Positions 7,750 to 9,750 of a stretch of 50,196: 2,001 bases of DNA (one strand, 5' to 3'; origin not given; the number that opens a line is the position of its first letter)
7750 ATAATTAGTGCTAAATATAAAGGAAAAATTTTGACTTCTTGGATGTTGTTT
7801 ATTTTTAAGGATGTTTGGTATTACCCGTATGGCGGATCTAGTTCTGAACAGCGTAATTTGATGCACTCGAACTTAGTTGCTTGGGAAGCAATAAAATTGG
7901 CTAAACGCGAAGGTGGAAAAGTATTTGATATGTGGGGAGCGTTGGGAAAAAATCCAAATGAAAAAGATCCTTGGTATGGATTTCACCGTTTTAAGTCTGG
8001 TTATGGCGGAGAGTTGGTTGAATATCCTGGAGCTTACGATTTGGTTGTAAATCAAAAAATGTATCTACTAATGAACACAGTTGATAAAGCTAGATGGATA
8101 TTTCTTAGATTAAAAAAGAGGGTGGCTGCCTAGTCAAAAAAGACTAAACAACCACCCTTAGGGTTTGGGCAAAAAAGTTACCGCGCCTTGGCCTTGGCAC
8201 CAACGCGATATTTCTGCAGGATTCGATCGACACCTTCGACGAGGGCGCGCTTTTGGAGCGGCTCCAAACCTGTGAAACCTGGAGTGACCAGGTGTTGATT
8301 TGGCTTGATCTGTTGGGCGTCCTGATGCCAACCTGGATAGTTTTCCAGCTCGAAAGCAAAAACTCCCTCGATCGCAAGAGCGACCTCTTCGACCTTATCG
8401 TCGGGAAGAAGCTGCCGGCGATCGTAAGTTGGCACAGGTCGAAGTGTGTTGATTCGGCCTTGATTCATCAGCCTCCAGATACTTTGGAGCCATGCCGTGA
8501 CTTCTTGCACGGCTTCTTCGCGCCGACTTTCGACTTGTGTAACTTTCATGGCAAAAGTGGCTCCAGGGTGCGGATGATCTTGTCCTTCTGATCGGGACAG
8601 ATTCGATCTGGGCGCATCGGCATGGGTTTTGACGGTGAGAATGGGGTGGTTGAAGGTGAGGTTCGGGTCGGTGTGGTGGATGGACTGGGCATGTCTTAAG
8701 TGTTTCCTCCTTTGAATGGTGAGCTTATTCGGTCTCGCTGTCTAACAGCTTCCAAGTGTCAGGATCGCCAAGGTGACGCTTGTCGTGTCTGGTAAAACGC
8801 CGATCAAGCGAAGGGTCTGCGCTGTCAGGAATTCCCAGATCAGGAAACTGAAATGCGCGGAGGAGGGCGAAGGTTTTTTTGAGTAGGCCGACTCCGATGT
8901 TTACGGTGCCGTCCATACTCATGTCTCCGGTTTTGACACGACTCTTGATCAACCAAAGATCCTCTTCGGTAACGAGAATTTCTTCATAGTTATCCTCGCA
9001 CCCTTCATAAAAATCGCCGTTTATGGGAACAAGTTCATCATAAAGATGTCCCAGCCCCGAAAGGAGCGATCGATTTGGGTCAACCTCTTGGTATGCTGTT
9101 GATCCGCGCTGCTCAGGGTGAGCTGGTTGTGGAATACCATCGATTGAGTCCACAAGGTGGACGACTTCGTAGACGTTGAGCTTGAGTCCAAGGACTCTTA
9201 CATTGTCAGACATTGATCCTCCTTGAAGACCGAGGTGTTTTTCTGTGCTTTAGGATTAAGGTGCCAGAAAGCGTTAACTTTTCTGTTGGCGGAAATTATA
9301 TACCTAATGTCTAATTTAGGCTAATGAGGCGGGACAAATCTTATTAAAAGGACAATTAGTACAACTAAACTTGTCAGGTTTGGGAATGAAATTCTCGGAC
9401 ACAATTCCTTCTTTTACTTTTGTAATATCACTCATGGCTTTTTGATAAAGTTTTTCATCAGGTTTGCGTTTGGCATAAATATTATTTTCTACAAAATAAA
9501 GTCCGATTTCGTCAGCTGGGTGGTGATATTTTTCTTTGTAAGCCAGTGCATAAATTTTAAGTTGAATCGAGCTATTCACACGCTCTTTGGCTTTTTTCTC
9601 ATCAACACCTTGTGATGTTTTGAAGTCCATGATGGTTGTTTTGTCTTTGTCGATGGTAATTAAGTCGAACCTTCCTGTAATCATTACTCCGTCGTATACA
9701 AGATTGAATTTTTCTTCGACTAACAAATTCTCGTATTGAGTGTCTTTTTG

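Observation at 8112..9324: GC-rich three-ORF cassette of unknown function wedged between the FemAB-family gene and the helicase-nuclease gene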

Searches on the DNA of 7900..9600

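Call 15: search_rna_families(source=window, start=7900, end=9600, threshold=evalue, max_evalue=10)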
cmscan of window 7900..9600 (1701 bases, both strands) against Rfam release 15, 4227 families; matches with E-value up to 10: 9.
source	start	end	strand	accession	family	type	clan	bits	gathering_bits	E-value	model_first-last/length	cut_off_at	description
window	9471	9545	-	RF00320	snoZ185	Gene; snRNA; snoRNA; CD-box;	-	19.1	50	0.6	1-86/86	no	Small nucleolar RNA Z185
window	9399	9469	-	RF01186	SNORD127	Gene; snRNA; snoRNA; CD-box;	-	19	45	9.1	1-86/86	no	Small nucleolar RNA SNORD127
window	8080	8213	+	RF02729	JA01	Gene; sRNA;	-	18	111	6.8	1-153/153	no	Aggregatibacter sRNA JA01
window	8119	8158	-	RF03474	mir-4766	Gene; miRNA;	-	16.7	72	7.4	7-48/56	no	mir-4766 microRNA precursor family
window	8950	8992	-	RF01170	snoU61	Gene; snRNA; snoRNA; CD-box;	CL00067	15.8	55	5.5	1-84/84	no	Small nucleolar RNA U61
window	9416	9496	+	RF00586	SNORA12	Gene; snRNA; snoRNA; HACA-box;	-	15.2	45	4.6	1-148/148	no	Small nucleolar RNA SNORA12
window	8101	8143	+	RF00715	mir-383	Gene; miRNA;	-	15.2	70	6.7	1-73/73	no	mir-383 microRNA precursor family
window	8115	8161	+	RF04218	HCV_5BSL1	Cis-reg;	-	14.7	44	6.9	1-47/47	no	Hepatitis C virus stem-loop I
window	8448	8505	-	RF01121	sR38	Gene; snRNA; snoRNA; CD-box;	-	13.1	50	4.6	1-59/59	no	Small nucleolar RNA sR38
